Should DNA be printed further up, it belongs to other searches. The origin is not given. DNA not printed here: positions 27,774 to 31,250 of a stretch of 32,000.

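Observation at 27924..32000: Uncharacterised two-gene module: polyproline-tract protein followed by a 1058-aa protein with a pore-former-like hydrophobic core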

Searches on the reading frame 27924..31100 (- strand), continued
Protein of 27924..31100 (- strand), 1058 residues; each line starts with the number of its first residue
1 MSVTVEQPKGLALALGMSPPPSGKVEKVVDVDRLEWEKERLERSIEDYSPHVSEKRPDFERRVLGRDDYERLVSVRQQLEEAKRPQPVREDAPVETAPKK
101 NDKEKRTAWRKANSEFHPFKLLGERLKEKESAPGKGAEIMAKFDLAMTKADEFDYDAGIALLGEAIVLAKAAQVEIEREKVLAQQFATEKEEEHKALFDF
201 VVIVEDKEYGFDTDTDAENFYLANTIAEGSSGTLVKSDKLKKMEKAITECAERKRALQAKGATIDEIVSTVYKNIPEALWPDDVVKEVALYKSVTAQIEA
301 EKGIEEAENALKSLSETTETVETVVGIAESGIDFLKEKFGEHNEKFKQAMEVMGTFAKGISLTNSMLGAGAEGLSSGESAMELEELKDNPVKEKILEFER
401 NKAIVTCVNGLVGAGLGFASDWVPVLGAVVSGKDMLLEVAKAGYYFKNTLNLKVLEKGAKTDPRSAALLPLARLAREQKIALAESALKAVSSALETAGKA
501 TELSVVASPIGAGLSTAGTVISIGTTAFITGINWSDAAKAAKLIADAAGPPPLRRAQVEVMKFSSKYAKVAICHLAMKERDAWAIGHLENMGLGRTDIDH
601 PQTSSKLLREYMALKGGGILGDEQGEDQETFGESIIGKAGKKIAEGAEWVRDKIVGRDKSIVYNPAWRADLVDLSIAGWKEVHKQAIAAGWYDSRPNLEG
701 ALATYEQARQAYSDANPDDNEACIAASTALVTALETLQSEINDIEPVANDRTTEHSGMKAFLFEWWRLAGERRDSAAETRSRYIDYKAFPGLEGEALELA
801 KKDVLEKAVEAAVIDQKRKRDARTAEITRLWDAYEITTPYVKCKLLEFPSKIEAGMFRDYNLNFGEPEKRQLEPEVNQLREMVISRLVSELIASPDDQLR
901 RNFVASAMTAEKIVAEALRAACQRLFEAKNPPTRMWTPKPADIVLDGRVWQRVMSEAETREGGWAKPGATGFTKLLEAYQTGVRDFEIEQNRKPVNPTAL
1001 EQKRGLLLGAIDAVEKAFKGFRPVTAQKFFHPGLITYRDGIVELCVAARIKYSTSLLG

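Call 62: search_protein_families(library=pfam, proteins=[L008:11541-14066:+, L009:1994-4897:+, L009:5344-6520:+, L011:8058-8498:+, L003:10992-11330:+, L008:5818-8589:-], max_evalue=0.1)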
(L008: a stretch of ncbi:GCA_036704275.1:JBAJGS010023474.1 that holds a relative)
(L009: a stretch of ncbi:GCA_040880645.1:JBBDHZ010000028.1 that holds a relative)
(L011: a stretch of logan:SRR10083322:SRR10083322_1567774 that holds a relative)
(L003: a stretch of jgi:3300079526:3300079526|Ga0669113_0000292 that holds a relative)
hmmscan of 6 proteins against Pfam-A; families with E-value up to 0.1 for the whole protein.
L008:11541-14066:+ (842 aa): 1 family
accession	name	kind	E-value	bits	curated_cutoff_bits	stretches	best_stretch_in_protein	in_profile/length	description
PF11074.14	DUF2779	-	0.024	15.3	23.3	0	407-464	51-109/126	Domain of unknown function(DUF2779)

L009:1994-4897:+ (968 aa): 1 family
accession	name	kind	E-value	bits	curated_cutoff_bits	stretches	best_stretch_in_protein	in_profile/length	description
PF23991.1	DUF7310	-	0.0039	18.1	40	0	383-423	12-53/83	Coiled-coil region of unknown function (DUF7310)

L009:5344-6520:+ (392 aa): 0 families

L011:8058-8498:+ (147 aa): 9 families
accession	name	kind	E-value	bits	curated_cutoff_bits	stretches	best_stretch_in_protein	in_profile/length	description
PF05488.18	PAAR_motif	-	1.7e-16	60.6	27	2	70-137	4-69/70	PAAR motif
PF13240.11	Zn_Ribbon_1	-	9.6e-05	22.5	25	1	4-25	1-22/23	zinc-ribbon domain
PF13248.11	Zn_ribbon_3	-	0.00038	20.3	27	1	3-25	3-25/26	zinc-ribbon domain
PF12773.13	DZR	-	0.0028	18.2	27.3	1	5-28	15-36/45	Double zinc ribbon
PF13665.11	Tox-PAAR-like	-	0.0093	16.5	31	1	93-133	62-102/108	Toxin PAAR-like domain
PF21349.2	RUBY_RBDX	-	0.01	15.7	26.5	1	4-24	2-24/30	Rubrerythrin, rubredoxin-like domain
PF18439.7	zf_UBZ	-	0.022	14.8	25.6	0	3-16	3-16/32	Ubiquitin-Binding Zinc Finger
PF10571.15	UPF0547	-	0.051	14.1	29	0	4-25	2-23/26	Uncharacterised protein family UPF0547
PF23783.1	Zn_ribbon_TiaS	-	0.054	13.7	27.3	0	4-34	3-37/41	TiaS C-terminal zinc ribbon domain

L003:10992-11330:+ (113 aa): 0 families

L008:5818-8589:- (923 aa): 0 families

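Call 65: find_encoding_contigs(protein=P0017, flank=10000, max_places=2)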
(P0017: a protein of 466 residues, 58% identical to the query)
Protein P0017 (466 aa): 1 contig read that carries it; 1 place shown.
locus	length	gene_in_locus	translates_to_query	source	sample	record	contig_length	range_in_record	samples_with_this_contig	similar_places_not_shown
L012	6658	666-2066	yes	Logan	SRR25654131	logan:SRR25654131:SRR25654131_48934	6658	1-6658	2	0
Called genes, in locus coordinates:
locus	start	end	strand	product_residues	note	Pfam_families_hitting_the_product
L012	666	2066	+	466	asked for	-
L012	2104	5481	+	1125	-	PF00023:Ank (faint), PF12796:Ank_2 (weak), PF13606:Ank_3 (faint), PF13857:Ank_5 (faint), PF13637:Ank_4 (faint), PF20899:PMT_C2 (weak)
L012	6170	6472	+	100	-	-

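Call 66: find_encoding_contigs(protein=P0018, flank=10000, max_places=2)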
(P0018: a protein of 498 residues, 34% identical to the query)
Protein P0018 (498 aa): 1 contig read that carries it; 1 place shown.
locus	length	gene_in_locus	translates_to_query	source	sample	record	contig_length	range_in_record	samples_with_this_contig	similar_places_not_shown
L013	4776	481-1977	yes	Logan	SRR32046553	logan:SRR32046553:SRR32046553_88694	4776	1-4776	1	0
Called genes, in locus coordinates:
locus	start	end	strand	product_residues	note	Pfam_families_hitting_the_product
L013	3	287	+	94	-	?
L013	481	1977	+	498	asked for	-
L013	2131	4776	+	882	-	?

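Call 76: search_protein_families(library=pfam, proteins=[L012:2104-5478:+, L013:2131-4776:+], max_evalue=0.01)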
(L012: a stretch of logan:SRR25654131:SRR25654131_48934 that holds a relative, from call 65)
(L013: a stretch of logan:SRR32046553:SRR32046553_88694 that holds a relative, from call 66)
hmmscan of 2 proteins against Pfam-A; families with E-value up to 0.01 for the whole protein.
L012:2104-5478:+ (1125 aa): 6 families
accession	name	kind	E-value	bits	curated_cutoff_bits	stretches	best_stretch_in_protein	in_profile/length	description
PF12796.13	Ank_2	-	4.3e-15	56.5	27.3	2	6-78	1-71/90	Ankyrin repeats (3 copies)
PF13857.12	Ank_5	-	4.3e-10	40.2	27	2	94-144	7-56/56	Ankyrin repeats (many copies)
PF13606.12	Ank_3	-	6.6e-10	38.7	22.3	0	34-60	2-28/30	Ankyrin repeat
PF13637.12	Ank_4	-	2.4e-09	37.6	22.7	1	38-76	1-39/50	Ankyrin repeats (many copies)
PF00023.36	Ank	-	2.9e-09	37.1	21.1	1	102-128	2-27/33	Ankyrin repeat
PF20899.2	PMT_C2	-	7.8e-07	28.9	27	1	846-1015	200-370/385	Pasteurella multocida toxin, C2 domain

L013:2131-4776:+ (882 aa): 0 families

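Call 84: find_encoding_contigs(protein=P0024, flank=10000, max_places=2)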
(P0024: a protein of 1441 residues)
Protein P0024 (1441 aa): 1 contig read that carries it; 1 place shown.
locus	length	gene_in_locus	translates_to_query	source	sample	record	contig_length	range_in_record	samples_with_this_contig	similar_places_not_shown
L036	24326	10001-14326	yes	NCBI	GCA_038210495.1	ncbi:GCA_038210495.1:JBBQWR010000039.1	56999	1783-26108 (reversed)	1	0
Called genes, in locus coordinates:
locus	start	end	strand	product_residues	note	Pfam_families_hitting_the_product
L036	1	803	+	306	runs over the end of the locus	PF00515:TPR_1 (faint), PF07719:TPR_2 (faint), PF07721:TPR_4 (faint), PF13174:TPR_6 (faint), PF13176:TPR_7 (faint), PF13428:TPR_14 (faint), PF13424:TPR_12 (weak), PF13432:TPR_16, +5 more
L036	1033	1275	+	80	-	-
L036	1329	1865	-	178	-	PF00160:Pro_isomerase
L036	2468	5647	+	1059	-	-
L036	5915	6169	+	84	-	-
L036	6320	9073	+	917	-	PF02861:Clp_N, PF00004:AAA, PF13191:AAA_16 (weak), PF23569:NBD_SMAX1 (weak), PF17871:AAA_lid_9, PF07724:AAA_2, PF07728:AAA_5, PF10431:ClpB_D2-small, +3 more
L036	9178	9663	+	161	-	PF05638:T6SS_HCP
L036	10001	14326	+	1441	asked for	-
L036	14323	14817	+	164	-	-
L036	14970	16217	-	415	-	PF07732:Cu-oxidase_3, PF00394:Cu-oxidase, PF07731:Cu-oxidase_2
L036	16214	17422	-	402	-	PF02321:OEP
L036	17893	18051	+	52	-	-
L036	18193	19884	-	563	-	-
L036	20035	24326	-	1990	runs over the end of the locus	PF12951:PATR, PF07589:PEP_exosort_dom (weak)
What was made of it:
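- In L036 the fusion gene lies directly after the tube gene hcp (call 84). A 164-aa gene overlaps the end of the fusion gene in L036 (call 84).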

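Call 85: find_encoding_contigs(protein=P0036, flank=10000, max_places=2)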
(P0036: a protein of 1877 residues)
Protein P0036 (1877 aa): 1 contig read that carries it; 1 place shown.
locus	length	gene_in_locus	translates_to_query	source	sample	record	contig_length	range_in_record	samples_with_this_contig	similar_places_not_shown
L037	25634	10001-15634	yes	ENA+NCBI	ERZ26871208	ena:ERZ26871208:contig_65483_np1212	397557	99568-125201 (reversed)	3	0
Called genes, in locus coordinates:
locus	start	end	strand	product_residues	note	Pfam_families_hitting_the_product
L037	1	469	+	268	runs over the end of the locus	-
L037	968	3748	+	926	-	-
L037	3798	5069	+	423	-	PF10282:Lactonase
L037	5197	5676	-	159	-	PF08327:AHSA1 (faint)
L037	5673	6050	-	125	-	PF01022:HTH_5, PF12840:HTH_20 (weak)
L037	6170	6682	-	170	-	PF01035:DNA_binding_1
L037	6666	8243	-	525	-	PF02805:Ada_Zn_binding, PF12833:HTH_18, PF06029:AlkA_N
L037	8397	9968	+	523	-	-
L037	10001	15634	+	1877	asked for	-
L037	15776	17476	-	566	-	PF00239:Resolvase, PF13408:Zn_ribbon_recom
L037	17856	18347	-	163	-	-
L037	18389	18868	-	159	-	-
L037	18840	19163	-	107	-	-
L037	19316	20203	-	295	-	PF00749:tRNA-synt_1c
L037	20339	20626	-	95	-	-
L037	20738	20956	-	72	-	PF04972:BON (weak)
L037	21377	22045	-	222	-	PF01583:APS_kinase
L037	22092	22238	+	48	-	-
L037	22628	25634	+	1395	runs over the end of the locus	PF00263:Secretin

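Call 86: find_encoding_contigs(protein=P0030, flank=10000, max_places=2)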
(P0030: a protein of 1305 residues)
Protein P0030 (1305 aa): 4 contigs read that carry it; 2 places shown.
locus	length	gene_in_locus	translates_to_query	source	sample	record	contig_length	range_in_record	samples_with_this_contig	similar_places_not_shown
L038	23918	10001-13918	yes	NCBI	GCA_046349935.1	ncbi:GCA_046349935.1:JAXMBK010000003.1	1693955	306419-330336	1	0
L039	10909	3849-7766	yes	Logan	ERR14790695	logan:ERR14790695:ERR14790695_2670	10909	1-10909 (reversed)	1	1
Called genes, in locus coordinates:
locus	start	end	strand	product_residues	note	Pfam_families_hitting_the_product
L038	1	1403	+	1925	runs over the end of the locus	PF03160:Calx-beta (faint), PF01839:FG-GAP (faint), PF13517:FG-GAP_3 (weak), PF20579:LapA (faint)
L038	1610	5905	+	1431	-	PF00069:Pkinase, PF07714:PK_Tyr_Ser-Thr, PF00515:TPR_1 (faint), PF07719:TPR_2 (faint), PF13181:TPR_8 (faint)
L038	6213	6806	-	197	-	-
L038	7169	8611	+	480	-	PF10938:YfdX (faint)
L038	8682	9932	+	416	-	-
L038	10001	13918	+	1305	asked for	-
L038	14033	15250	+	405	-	PF00149:Metallophos, PF12850:Metallophos_2 (weak)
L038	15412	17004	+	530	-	PF16655:PhoD_N, PF09423:PhoD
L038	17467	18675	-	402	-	PF13360:PQQ_2, PF01011:PQQ (faint), PF13570:Beta-prop_ACSF4 (weak), PF13360:PQQ_2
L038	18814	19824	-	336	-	-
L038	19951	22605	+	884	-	PF00034:Cytochrom_C (faint)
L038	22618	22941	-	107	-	PF01022:HTH_5 (weak), PF12840:HTH_20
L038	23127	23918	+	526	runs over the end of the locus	PF01293:PEPCK_ATP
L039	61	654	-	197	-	-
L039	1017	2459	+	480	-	PF10938:YfdX (faint)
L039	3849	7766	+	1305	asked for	-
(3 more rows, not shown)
